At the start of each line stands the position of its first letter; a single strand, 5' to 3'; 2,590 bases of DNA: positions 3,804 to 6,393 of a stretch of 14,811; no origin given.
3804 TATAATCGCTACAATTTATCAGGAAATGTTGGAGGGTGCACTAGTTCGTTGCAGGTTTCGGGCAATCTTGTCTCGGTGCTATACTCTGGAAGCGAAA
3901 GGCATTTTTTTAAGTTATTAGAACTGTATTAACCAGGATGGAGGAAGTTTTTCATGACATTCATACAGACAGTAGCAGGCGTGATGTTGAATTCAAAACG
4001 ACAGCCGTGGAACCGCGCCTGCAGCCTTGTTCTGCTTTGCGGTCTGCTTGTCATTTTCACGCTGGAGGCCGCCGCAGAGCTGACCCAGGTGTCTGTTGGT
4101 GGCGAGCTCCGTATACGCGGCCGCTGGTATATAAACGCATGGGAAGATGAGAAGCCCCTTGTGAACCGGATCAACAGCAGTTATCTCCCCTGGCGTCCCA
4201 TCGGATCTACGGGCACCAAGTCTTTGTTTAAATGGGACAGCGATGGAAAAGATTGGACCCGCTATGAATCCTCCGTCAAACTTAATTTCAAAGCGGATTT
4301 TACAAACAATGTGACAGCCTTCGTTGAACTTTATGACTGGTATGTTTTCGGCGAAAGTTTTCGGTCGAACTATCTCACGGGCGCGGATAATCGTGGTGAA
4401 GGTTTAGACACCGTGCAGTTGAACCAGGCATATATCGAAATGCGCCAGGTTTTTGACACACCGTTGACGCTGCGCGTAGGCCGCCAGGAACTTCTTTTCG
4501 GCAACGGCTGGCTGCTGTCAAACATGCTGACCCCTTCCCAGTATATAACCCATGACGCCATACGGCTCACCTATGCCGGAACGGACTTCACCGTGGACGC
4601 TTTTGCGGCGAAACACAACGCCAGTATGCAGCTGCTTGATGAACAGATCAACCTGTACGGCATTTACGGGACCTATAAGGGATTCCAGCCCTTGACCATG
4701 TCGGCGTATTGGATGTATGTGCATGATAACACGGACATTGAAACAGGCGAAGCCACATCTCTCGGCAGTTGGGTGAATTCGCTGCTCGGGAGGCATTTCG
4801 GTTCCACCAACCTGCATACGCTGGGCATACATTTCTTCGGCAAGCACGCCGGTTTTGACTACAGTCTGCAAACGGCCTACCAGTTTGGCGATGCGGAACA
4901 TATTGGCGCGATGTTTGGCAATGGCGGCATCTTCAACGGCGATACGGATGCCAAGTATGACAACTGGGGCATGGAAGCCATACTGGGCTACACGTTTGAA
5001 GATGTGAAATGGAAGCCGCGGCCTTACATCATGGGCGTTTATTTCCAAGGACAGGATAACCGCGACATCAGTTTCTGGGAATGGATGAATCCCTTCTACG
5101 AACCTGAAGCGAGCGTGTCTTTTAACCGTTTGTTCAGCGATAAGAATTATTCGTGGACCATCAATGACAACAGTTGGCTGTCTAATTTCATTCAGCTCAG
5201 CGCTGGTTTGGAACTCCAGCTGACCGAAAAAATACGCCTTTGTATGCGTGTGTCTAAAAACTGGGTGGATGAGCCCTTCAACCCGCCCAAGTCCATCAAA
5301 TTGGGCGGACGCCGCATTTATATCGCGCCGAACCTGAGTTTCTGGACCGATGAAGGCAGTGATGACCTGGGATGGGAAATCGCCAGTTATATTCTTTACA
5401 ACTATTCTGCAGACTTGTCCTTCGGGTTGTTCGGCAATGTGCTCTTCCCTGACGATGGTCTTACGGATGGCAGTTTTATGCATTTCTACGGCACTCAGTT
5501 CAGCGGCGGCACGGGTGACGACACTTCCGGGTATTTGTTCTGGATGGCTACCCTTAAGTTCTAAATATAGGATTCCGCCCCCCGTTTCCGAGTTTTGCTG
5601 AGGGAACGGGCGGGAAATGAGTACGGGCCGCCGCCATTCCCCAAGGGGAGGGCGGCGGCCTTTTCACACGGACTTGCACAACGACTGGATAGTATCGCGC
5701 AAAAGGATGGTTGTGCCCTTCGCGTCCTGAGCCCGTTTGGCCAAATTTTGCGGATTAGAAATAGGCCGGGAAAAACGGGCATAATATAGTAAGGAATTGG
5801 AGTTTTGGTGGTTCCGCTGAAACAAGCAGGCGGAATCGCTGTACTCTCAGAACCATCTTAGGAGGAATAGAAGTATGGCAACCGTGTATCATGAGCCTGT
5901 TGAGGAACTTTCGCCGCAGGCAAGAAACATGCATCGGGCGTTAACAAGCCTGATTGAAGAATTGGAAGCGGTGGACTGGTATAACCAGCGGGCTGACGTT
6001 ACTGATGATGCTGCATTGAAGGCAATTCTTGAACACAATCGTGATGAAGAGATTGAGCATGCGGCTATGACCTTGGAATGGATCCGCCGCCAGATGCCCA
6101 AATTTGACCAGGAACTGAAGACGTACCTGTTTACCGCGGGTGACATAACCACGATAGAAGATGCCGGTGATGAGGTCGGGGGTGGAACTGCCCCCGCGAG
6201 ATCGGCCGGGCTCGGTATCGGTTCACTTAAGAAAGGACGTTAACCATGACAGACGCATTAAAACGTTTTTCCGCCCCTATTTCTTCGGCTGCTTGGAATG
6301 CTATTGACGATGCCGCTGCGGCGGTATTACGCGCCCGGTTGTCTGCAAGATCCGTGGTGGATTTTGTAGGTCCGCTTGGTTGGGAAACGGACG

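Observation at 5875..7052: Complete Family 1 encapsulin nanocompartment operon (EncFtn cargo + shell)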

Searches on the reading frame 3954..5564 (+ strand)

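Call 3: search_protein_families(library=pfam, proteins=[window:3954-5564:+], max_evalue=0.01)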
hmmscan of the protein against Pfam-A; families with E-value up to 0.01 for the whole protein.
window:3954-5564:+ (536 aa): 1 family
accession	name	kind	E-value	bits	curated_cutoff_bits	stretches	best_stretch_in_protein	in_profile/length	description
PF13372.12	Alginate_exp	-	5.3e-30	104.9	25.2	1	114-437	42-323/395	Alginate export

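Call 4: search_protein_families(library=ncbifam, proteins=[window:3954-5564:+], max_evalue=0.01)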
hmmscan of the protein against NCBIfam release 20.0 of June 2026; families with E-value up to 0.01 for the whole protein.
window:3954-5564:+ (536 aa): 0 families

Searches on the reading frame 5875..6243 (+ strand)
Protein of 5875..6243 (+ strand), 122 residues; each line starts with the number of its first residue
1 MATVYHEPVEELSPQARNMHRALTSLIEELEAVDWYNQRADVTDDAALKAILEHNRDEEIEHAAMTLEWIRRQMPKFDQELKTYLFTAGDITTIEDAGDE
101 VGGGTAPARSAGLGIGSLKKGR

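Call 3: search_protein_families(library=pfam, proteins=[window:5875-6243:+], max_evalue=0.01)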
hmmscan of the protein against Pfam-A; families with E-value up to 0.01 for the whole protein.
window:5875-6243:+ (122 aa): 1 family
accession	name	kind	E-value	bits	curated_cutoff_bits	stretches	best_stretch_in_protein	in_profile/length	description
PF22277.2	EncFtn-like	-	1.1e-42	144.2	27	1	5-87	2-84/85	EncFtn-like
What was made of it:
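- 5875..6243 (+): encFtn: 122-aa encapsulated ferritin cargo. Ferritin-like core is residues 5-95, the variable Gly/Ala/Pro-rich linker is 96-112, and the targeting peptide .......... is 113-122. PF22277 E 1.1e-42 (call 3).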

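Call 4: search_protein_families(library=ncbifam, proteins=[window:5875-6243:+], max_evalue=0.01)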
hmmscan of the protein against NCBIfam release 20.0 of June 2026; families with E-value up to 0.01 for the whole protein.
window:5875-6243:+ (122 aa): 2 families
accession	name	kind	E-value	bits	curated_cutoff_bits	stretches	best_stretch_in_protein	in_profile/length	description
TIGR04535.1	ferrit_encaps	subfamily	4e-47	158.9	125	1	5-119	1-114/114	encapsulin-associated ferritin-like protein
NF058679.1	EncB_fam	subfamily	5.2e-21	74.8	90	1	7-118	10-117/117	encapsulin nanocompartment ferritin-likeEncB family encapsulin nanocompartment ferritin-like cargo protein cargo protein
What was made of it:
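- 5875..6243 (+): TIGR04535 158.9 bits against cut-off 125 (call 4).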

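Call 6: search_solved_structures(query=window:5875-6243:+, show_alignments=3)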
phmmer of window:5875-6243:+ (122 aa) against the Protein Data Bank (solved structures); distinct sequences matched with E-value up to 0.001: 12.
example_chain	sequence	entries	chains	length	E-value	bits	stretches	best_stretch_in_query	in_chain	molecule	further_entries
33bf_A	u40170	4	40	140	9.4e-36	125.7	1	5-119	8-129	Encapsulated ferritin-like protein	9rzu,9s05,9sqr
7oe2_1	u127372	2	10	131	3e-35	124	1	5-120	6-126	Haliangium ochraceum Encapsulated ferritin localisation sequence | Haliangium ochraceum encapsulated ferritin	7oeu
5n5f_A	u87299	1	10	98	3.3e-32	114.3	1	5-95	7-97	encapsulated ferritin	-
3k6c_A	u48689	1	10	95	2.1e-31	111.7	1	5-89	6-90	Uncharacterized protein NE0167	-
5da5_A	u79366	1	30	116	2.3e-31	111.5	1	5-96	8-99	Rru_A0973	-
5l8b_A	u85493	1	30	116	1.4e-30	109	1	5-96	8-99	Uncharacterized protein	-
6suw_A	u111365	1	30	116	1.4e-30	109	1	5-96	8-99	Uncharacterized protein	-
5l89_A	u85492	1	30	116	1.4e-30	109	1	5-96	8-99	Rru_A0973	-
6sv1_A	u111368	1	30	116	1.4e-30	109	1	5-96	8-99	Encapsulated Ferritin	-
5l8g_A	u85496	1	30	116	5.4e-30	107.1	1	5-96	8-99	Uncharacterized protein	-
5l8f_A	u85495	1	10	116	2e-28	102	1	5-96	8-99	Rru_A0973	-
7s8t_A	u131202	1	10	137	1.2e-07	35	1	21-108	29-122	EncC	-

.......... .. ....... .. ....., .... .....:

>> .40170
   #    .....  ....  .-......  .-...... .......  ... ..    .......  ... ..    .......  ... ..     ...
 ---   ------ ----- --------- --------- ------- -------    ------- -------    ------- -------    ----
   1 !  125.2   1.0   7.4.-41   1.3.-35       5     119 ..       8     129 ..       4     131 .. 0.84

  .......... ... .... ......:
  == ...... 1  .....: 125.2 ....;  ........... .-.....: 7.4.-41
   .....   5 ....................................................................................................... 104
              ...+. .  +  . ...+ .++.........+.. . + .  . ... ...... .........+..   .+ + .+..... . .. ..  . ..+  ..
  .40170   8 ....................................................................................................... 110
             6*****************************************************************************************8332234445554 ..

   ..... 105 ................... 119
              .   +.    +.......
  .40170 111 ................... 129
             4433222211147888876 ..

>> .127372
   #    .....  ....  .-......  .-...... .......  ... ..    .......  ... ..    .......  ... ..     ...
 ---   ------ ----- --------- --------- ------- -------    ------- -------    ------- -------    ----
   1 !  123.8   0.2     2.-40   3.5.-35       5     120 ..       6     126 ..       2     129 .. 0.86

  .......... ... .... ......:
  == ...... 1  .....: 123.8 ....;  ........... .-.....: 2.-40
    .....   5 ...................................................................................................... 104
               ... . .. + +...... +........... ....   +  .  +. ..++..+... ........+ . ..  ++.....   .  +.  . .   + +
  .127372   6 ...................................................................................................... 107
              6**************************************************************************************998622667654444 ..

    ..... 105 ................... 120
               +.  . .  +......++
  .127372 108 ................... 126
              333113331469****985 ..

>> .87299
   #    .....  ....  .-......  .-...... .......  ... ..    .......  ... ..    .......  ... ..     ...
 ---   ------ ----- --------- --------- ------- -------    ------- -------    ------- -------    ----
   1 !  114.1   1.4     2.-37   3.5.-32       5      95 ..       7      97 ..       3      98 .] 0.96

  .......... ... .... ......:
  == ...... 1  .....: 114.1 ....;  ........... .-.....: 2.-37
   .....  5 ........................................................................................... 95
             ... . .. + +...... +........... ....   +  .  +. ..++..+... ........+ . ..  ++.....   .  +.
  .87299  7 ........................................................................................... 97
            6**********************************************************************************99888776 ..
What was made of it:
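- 5875..6243 (+): E 9e-36 to 3e-35 to solved encapsulated ferritins (call 6).
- On Encapsulated ferritin (EncFtn / Flp with targeting peptide): The peptide aligns with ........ and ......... of solved cargos (call 6). Inferred only from roughly half the aligned residues being identical to crystallised decameric EncFtns in the call 6 alignments (my estimate by eye; no percentage was reported).
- Closest known: Haliangium ochraceum Enc:EncFtn nanocompartment. Same: The cargo matches at E 3e-35 over residues 5-120, including the C-terminal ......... against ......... here (call 6).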

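Call 27: list_cluster_members(proteins=[window:5875-6240:+, window:6246-7049:+])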
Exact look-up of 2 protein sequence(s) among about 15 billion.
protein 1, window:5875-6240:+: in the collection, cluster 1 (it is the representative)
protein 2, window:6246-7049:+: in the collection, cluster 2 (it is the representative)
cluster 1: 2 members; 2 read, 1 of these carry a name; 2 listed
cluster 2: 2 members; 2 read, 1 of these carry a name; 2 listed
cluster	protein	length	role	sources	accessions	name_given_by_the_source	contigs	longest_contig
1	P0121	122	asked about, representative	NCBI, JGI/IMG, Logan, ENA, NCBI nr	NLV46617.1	MAG: hypothetical protein GXY07_19210 [Candidatus Hydrogenedentes bacterium] | ferritin-like protein | hypothetical protein [Candidatus Hydrogenedentota bacterium]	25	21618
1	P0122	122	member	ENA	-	-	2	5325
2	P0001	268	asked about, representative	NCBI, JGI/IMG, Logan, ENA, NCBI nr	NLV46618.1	MAG: bacteriocin family protein [Candidatus Hydrogenedentes bacterium] | uncharacterized linocin/CFP29 family protein | bacteriocin family protein [Candidatus Hydrogenedentota bacterium]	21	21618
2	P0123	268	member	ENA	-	-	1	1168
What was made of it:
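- GenBank names it 'bacteriocin family protein' (call 27).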

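Call 55: search_protein_families(library=phrogs, proteins=[window:5875-6243:+], max_evalue=0.001)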
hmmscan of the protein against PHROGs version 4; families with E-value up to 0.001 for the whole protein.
window:5875-6243:+ (122 aa): 0 families
